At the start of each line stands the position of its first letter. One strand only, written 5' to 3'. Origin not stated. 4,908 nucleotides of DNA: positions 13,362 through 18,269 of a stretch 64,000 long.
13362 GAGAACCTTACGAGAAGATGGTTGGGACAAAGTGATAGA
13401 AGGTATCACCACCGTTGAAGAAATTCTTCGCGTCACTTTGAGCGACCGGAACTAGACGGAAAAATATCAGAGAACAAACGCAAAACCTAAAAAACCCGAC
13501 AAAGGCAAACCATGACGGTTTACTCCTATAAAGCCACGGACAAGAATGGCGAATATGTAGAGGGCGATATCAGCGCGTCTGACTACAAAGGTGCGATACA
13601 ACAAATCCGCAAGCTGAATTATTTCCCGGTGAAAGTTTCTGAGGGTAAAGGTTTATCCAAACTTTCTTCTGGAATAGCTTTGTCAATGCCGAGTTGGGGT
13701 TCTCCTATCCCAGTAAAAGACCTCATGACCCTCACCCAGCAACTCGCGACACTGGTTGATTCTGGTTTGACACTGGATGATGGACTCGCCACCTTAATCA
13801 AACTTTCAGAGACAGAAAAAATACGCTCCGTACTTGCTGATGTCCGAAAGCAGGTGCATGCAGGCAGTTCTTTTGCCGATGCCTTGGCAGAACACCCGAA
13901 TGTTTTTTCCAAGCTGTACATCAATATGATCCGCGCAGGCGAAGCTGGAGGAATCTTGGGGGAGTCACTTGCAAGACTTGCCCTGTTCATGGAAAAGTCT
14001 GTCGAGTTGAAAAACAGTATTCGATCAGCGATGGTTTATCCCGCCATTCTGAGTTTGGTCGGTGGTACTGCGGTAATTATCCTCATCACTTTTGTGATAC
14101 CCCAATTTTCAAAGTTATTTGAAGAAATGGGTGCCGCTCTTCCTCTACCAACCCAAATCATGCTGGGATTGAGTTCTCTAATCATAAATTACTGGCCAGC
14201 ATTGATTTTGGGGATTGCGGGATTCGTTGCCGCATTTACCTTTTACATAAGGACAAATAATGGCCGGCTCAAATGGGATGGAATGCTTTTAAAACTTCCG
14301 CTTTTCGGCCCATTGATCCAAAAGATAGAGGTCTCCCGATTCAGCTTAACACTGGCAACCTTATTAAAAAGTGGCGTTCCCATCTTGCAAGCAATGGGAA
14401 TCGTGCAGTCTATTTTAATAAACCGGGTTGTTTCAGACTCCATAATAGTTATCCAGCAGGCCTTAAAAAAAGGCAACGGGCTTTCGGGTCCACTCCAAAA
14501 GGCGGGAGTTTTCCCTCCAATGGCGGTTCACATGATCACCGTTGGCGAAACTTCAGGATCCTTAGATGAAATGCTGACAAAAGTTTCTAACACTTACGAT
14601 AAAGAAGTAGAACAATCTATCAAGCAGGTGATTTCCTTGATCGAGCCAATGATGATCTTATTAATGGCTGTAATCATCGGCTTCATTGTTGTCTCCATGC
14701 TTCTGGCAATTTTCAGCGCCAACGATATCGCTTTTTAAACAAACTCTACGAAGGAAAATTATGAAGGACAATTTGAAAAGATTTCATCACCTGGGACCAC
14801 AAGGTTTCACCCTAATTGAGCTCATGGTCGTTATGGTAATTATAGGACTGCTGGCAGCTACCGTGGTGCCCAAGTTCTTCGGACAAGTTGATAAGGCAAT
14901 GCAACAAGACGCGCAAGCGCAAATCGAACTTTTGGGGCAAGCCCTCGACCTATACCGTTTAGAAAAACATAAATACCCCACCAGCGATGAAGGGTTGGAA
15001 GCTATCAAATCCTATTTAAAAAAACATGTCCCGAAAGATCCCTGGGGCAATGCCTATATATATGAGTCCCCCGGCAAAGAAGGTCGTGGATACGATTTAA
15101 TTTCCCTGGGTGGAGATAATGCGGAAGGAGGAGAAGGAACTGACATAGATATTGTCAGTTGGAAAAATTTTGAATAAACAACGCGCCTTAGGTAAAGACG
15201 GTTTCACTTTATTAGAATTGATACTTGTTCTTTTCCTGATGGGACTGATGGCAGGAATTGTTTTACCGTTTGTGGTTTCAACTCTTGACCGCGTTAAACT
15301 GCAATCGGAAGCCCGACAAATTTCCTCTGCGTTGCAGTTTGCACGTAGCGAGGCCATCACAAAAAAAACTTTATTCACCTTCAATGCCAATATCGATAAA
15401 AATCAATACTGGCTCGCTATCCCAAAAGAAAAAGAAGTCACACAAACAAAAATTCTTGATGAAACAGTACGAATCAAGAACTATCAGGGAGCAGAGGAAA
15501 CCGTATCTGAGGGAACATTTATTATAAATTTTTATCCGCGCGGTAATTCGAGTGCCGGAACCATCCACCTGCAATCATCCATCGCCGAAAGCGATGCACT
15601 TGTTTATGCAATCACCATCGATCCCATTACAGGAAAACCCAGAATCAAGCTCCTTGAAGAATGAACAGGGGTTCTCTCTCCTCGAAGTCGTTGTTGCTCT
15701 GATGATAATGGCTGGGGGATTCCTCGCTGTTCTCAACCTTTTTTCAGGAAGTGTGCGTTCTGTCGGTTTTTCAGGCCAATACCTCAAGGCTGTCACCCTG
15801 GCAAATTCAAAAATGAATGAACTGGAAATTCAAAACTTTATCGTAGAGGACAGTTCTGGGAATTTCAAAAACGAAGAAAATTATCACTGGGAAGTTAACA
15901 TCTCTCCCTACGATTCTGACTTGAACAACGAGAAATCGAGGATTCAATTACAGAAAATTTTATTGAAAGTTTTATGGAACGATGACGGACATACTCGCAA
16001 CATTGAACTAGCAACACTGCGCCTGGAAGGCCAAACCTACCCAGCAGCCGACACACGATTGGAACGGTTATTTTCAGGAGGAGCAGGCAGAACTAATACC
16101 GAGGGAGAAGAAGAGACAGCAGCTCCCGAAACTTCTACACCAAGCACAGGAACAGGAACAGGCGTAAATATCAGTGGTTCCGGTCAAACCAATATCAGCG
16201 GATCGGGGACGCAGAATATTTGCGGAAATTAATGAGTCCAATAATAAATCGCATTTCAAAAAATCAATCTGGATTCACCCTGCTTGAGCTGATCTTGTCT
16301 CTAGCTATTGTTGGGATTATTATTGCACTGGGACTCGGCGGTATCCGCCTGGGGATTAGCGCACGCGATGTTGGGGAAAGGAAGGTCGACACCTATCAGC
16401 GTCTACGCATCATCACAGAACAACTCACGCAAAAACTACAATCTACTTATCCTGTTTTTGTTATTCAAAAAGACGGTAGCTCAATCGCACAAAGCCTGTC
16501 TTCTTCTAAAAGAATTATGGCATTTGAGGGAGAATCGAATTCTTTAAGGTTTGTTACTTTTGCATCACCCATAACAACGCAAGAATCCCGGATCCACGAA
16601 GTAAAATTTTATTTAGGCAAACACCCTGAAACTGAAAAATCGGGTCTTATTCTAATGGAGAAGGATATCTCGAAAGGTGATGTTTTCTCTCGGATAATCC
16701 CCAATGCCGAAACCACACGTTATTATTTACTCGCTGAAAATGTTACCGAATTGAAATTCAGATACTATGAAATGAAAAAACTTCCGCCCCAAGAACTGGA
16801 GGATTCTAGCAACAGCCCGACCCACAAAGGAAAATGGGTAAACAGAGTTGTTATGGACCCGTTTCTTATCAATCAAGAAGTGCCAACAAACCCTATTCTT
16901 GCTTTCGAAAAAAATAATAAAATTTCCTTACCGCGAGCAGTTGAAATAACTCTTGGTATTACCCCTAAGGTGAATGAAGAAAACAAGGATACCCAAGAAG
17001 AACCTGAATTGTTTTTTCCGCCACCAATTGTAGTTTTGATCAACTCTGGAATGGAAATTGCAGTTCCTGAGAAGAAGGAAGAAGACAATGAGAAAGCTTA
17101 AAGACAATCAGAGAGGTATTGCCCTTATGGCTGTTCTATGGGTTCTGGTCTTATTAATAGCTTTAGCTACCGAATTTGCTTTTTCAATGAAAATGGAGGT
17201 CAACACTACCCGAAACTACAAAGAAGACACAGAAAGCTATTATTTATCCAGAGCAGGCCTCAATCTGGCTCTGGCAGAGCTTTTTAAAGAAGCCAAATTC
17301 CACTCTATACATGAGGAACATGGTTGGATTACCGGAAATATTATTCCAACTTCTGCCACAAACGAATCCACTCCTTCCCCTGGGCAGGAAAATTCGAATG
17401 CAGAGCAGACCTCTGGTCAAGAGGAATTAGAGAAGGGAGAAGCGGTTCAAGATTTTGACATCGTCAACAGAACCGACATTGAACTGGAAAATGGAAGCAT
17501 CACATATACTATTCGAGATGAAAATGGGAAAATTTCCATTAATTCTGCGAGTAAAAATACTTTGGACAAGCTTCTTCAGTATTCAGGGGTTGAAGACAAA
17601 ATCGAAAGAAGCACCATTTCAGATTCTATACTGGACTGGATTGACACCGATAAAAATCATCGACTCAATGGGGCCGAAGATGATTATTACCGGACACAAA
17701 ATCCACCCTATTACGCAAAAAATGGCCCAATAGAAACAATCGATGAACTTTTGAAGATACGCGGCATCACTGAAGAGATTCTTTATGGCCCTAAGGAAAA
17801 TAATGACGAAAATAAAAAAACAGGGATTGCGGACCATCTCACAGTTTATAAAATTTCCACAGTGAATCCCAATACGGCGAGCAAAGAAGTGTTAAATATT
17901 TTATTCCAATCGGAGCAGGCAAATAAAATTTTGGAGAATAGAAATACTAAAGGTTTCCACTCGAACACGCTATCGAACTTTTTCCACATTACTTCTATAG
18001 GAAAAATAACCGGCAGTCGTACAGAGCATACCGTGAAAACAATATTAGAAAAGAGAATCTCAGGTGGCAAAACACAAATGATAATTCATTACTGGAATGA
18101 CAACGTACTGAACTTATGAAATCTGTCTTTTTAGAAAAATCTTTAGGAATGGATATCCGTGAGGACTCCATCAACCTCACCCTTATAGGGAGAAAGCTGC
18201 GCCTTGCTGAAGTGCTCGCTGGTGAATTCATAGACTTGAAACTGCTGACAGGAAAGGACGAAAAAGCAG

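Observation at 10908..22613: Complete but atypical type II secretion cluster: PilP-like protein in place of GspC, lipidated secretin with SH3-like insert, secretin gene last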

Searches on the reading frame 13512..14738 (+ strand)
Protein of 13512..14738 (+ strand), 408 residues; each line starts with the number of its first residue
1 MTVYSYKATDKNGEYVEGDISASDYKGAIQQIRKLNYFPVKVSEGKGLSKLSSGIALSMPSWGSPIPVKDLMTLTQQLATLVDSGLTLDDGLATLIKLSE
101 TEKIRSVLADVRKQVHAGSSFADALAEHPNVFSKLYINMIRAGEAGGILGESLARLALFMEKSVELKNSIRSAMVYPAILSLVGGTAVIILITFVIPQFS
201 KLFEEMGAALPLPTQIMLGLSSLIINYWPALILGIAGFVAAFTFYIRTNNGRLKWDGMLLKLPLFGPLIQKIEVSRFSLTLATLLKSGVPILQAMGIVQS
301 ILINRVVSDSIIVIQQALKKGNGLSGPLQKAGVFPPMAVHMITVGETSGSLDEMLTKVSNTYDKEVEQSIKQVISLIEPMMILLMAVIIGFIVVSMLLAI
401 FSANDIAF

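Call 4: search_protein_families(library=pfam, proteins=[window:13512-14738:+], max_evalue=0.1)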
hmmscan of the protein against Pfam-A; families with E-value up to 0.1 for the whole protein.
window:13512-14738:+ (408 aa): 2 families
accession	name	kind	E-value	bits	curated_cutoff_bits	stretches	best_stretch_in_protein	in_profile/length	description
PF00482.28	T2SSF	-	6.4e-55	184.9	25.2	2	75-197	2-125/125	Type II secretion system (T2SS), protein F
PF10727.15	Rossmann-like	-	0.077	13.2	23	0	281-340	72-130/131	Rossmann-like domain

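Call 6: search_protein_families(library=ncbifam, proteins=[window:13512-14738:+], max_evalue=0.01)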
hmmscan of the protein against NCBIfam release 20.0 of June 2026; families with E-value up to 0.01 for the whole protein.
window:13512-14738:+ (408 aa): 6 families
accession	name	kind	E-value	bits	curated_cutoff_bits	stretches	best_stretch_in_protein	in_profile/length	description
TIGR02120.1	GspF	equivalog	1.1e-121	406.8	424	1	4-405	1-399/401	type II secretion system inner membrane protein GspF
NF052606.1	T4PiliAsmPilCMyx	equivalog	1.3e-105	353.7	700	1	2-403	20-414/419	type IV pilus assembly protein PilC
NF052607.1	T4PiliAsmPilCThrm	equivalog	3e-98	329.5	700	1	1-402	1-399/406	type IV pilus assembly protein PilC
NF047826.1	T3SSXpsF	equivalog_domain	4.6e-96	322.1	650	1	1-402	1-399/405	type II secretion system protein XpsF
NF007861.0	PRK10573.1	equivalog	1.9e-75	254.4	401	1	3-406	6-397/401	protein transport protein HofC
NF041012.2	T4P_ComGB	equivalog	1.8e-41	142.6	240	1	72-402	4-329/332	competence type IV pilus assembly protein ComGB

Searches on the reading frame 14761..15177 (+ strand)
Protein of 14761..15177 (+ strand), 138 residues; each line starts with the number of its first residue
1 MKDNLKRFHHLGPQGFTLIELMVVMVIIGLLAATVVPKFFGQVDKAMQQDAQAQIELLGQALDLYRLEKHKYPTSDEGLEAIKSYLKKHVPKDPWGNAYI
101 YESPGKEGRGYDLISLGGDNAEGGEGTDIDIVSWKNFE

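Call 4: search_protein_families(library=pfam, proteins=[window:14761-15177:+], max_evalue=0.1)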
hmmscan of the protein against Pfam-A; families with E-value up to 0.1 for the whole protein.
window:14761-15177:+ (138 aa): 2 families
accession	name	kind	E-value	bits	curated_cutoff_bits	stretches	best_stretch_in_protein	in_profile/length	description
PF08334.16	T2SSG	-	1.6e-29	102.5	21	1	39-134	2-108/108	Type II secretion system (T2SS), protein G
PF07963.17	N_methyl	-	1.9e-08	34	21.2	1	14-35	5-26/27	Prokaryotic N-terminal methylation motif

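Call 6: search_protein_families(library=ncbifam, proteins=[window:14761-15177:+], max_evalue=0.01)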
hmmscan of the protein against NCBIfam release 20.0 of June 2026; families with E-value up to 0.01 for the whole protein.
window:14761-15177:+ (138 aa): 10 families
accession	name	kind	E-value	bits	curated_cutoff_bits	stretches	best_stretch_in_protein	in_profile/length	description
TIGR01710.1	typeII_sec_gspG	equivalog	4.1e-42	143.4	88.85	1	14-135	1-134/134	type II secretion system major pseudopilin GspG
NF040999.1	pilin_ComGC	equivalog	2.1e-11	43.9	75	1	14-81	2-68/84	competence type IV pilus major pilin ComGC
TIGR01708.2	typeII_sec_gspH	equivalog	1.1e-10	41.7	80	1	14-64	2-53/169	type II secretion system minor pseudopilin GspH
NF007862.0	PRK10574.1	equivalog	1.4e-10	41.4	138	1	14-84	5-75/145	prepilin peptidase-dependent pilin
NF041775.1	typeIV_PilA_Myxo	equivalog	3.5e-09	36.9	400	1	14-73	11-70/214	type IV pilin protein PilA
TIGR02532.1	IV_pilin_GFxxxE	domain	9.3e-09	34.8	16.3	1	14-35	2-23/24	prepilin-type N-terminal cleavage/methylation domain-containing protein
NF041013.1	T4P_ComGE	equivalog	2.3e-06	27.6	49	1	14-81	4-75/83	competence type IV pilus minor pilin ComGE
TIGR02596.1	TIGR02596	subfamily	0.00011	22.4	70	1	16-51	1-35/196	Verru_Chthon cassette protein D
NF007800.0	PRK10506.1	equivalog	0.00046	20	158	1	14-42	9-37/163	prepilin peptidase-dependent protein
NF041002.1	pilin_ComGF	equivalog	0.0095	16.2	80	1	14-54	2-42/139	competence type IV pilus minor pilin ComGF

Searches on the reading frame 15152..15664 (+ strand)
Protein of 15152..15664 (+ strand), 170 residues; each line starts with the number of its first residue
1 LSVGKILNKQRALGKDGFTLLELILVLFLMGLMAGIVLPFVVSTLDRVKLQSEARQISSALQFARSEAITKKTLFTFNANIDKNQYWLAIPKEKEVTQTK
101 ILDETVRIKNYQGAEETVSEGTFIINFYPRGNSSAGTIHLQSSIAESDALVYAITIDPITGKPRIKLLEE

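Call 4: search_protein_families(library=pfam, proteins=[window:15152-15664:+], max_evalue=0.1)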
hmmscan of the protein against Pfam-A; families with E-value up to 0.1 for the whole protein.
window:15152-15664:+ (170 aa): 4 families
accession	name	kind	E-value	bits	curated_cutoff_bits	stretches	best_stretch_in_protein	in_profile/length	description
PF12019.13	GspH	-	3e-09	37.8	21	1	53-158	1-106/108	Type II transport protein GspH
PF07963.17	N_methyl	-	0.00013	21.8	21.2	1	17-38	6-27/27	Prokaryotic N-terminal methylation motif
PF08644.17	SPT16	-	0.042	14.7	25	0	34-74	15-55/112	FACT complex subunit (SPT16/CDC68)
PF24163.2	HCP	-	0.052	14.1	27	1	60-131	37-100/169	Head completion protein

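Call 6: search_protein_families(library=ncbifam, proteins=[window:15152-15664:+], max_evalue=0.01)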
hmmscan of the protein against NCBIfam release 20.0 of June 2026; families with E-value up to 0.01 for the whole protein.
window:15152-15664:+ (170 aa): 9 families
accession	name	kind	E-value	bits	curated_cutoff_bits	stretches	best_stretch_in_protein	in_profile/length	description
NF047827.1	T3SSXpsH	equivalog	5.8e-13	48.9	160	1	17-147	2-126/145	type II secretion system protein XpsH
TIGR01708.2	typeII_sec_gspH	equivalog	2.8e-11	43.7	80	1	16-78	2-64/169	type II secretion system minor pseudopilin GspH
NF040982.1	ComGD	equivalog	1.6e-09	38.3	70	1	16-108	2-95/139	competence type IV pilus minor pilin ComGD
TIGR01710.1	typeII_sec_gspG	equivalog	1.7e-08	34.6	88.85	1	17-59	2-44/134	type II secretion system major pseudopilin GspG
NF007800.0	PRK10506.1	equivalog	2.1e-07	30.9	158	1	14-147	7-139/163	prepilin peptidase-dependent protein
TIGR02596.1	TIGR02596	subfamily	5.1e-07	30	70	1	18-72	1-55/196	Verru_Chthon cassette protein D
TIGR02532.1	IV_pilin_GFxxxE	domain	4.3e-05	23.2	16.3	1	17-38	3-24/24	prepilin-type N-terminal cleavage/methylation domain-containing protein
NF041775.1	typeIV_PilA_Myxo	equivalog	0.00013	22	400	1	16-76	11-70/214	type IV pilin protein PilA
NF041002.1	pilin_ComGF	equivalog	0.0032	17.7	80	1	16-75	2-61/139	competence type IV pilus minor pilin ComGF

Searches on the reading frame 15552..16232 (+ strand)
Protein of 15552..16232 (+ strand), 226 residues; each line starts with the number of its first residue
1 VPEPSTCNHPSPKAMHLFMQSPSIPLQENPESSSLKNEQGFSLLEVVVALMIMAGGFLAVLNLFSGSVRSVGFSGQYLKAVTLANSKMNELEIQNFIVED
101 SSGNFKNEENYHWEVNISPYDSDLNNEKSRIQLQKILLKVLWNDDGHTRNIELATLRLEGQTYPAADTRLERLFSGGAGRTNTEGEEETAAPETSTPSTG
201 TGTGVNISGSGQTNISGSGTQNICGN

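Call 4: search_protein_families(library=pfam, proteins=[window:15552-16232:+], max_evalue=0.1)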
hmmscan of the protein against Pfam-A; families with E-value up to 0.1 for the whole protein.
window:15552-16232:+ (226 aa): 1 family
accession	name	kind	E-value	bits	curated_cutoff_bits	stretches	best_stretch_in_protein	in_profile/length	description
PF07963.17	N_methyl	-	3.5e-05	23.6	21.2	1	36-54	2-20/27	Prokaryotic N-terminal methylation motif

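Call 6: search_protein_families(library=ncbifam, proteins=[window:15552-16232:+], max_evalue=0.01)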
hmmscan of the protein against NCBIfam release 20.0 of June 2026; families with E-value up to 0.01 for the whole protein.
window:15552-16232:+ (226 aa): 6 families
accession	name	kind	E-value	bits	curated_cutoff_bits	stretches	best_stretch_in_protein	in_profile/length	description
NF047828.1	T3SSXpsI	equivalog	2.5e-15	56.7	150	1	39-159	2-127/132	type II secretion system protein XpsI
TIGR02523.1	type_IV_pilV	equivalog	1.7e-07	31.8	52.2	1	39-110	2-73/139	type IV pilus modification protein PilV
TIGR01707.1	gspI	equivalog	5.7e-06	26.8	44.35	1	40-96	1-57/101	type II secretion system minor pseudopilin GspI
TIGR02532.1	IV_pilin_GFxxxE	domain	0.00052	19.8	16.3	1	39-61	2-24/24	prepilin-type N-terminal cleavage/methylation domain-containing protein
NF007660.0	PRK10332.1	equivalog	0.0014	19.1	86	1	32-54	2-24/107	prepilin-type N-terminal cleavage/methylation domain-containing protein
NF041013.1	T4P_ComGE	equivalog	0.0076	16.3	49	0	36-94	1-59/83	competence type IV pilus minor pilin ComGE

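Call 68: search_solved_structures(query=window:15654-16232:+, max_evalue=1)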
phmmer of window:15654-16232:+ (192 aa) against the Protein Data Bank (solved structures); distinct sequences matched with E-value up to 1: 1.
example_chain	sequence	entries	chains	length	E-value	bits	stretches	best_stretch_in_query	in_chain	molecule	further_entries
7muc_AG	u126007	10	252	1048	0.98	12.2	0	145-182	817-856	IcmE protein | IcmE (DotG)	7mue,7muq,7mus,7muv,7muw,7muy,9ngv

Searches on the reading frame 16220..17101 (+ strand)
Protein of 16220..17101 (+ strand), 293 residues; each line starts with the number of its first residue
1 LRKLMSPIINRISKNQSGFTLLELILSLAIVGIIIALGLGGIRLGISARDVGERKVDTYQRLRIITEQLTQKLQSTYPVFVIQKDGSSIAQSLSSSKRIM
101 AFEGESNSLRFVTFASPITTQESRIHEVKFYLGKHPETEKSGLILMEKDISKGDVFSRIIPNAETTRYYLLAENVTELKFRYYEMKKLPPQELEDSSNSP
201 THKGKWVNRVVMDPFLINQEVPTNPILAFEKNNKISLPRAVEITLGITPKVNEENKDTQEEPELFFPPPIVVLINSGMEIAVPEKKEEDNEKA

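Call 4: search_protein_families(library=pfam, proteins=[window:16220-17101:+], max_evalue=0.1)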
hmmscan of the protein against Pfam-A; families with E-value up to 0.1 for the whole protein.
window:16220-17101:+ (293 aa): 1 family
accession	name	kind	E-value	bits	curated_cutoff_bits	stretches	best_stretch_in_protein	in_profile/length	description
PF07963.17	N_methyl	-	1.9e-07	30.8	21.2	1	14-37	2-25/27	Prokaryotic N-terminal methylation motif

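Call 6: search_protein_families(library=ncbifam, proteins=[window:16220-17101:+], max_evalue=0.01)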
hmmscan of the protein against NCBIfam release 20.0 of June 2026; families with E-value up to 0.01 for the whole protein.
window:16220-17101:+ (293 aa): 7 families
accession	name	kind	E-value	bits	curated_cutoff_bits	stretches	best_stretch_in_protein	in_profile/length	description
TIGR02532.1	IV_pilin_GFxxxE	domain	5.6e-06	26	16.3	1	16-39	1-24/24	prepilin-type N-terminal cleavage/methylation domain-containing protein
NF041002.1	pilin_ComGF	equivalog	5.1e-05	23.5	80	1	16-88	1-70/139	competence type IV pilus minor pilin ComGF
NF006453.0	PRK08808.1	equivalog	0.00016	20.8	295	1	14-183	4-157/211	type II secretion system protein J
TIGR01708.2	typeII_sec_gspH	equivalog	0.00046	20.2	80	1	16-37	1-22/169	type II secretion system minor pseudopilin GspH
NF041013.1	T4P_ComGE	equivalog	0.00095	19.2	49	1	14-62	1-49/83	competence type IV pilus minor pilin ComGE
NF007862.0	PRK10574.1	equivalog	0.005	17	138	0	14-39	2-27/145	prepilin peptidase-dependent pilin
NF007800.0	PRK10506.1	equivalog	0.006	16.4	158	1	11-40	3-32/163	prepilin peptidase-dependent protein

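Call 67: search_solved_structures(query=window:16232-17101:+, max_evalue=1)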
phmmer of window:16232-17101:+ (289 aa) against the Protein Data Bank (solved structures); distinct sequences matched with E-value up to 1: 3.
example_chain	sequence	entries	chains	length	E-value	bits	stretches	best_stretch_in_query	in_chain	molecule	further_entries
9egp_A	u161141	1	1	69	0.032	16.6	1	10-35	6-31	Geopilin domain 1 protein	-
7tgg_A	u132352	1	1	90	0.041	16.3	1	9-35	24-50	Geopilin domain 1 protein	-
9laa_A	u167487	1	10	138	0.051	15.9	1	7-42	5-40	Type IV pilin protein PilA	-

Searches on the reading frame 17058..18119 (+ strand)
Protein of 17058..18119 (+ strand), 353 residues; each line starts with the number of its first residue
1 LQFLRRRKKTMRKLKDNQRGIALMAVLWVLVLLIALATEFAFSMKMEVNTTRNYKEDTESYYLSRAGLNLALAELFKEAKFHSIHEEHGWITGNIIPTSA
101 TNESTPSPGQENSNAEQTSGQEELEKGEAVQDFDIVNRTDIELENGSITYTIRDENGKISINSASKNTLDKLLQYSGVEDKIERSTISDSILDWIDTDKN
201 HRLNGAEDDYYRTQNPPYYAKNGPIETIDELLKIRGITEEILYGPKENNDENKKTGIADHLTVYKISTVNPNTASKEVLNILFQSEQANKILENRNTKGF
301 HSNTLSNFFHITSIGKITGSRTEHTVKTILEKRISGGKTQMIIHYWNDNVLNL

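Call 4: search_protein_families(library=pfam, proteins=[window:17058-18119:+], max_evalue=0.1)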
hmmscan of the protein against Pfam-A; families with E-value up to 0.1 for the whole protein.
window:17058-18119:+ (353 aa): 6 families
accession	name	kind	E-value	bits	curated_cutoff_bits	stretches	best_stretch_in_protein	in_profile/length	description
PF21687.3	T2SSK_1st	-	3.6e-18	66.7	26.2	1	160-241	14-94/107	Type II secretion system (T2SS), protein K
PF12836.13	HHH_3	-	3.7e-08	33.8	27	1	267-300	4-39/65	Helix-hairpin-helix motif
PF03934.19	T2SSK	-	4e-05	24.3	24.2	1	269-302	1-37/63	Type II secretion system (T2SS), protein K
PF20598.4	DUF6795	-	0.038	14.7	27.4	1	125-202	7-84/103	Domain of unknown function (DUF6795)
PF14794.11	DUF4479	-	0.05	13.8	25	0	151-183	38-69/71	Domain of unknown function (DUF4479)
PF12870.14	DUF4878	-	0.094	13.5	24.1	0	109-163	47-99/112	Domain of unknown function (DUF4878)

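Call 6: search_protein_families(library=ncbifam, proteins=[window:17058-18119:+], max_evalue=0.01)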
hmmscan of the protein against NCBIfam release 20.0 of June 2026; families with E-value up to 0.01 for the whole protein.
window:17058-18119:+ (353 aa): 4 families
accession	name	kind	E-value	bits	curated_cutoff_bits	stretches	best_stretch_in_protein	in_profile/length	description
NF037980.1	T2SS_GspK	equivalog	3.2e-28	99.2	130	1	18-303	1-250/307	type II secretion system minor pseudopilin GspK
TIGR01259.1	comE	subfamily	0.0019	18.2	152.35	0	218-241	87-110/120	comEA protein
TIGR02600.1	Verru_Chthon_A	subfamily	0.0021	16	332.3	1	20-75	1-56/1296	Verru_Chthon cassette protein A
TIGR00426.1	TIGR00426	subfamily_domain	0.0071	16.4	53.1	0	218-242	36-60/69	competence protein ComEA helix-hairpin-helix repeat region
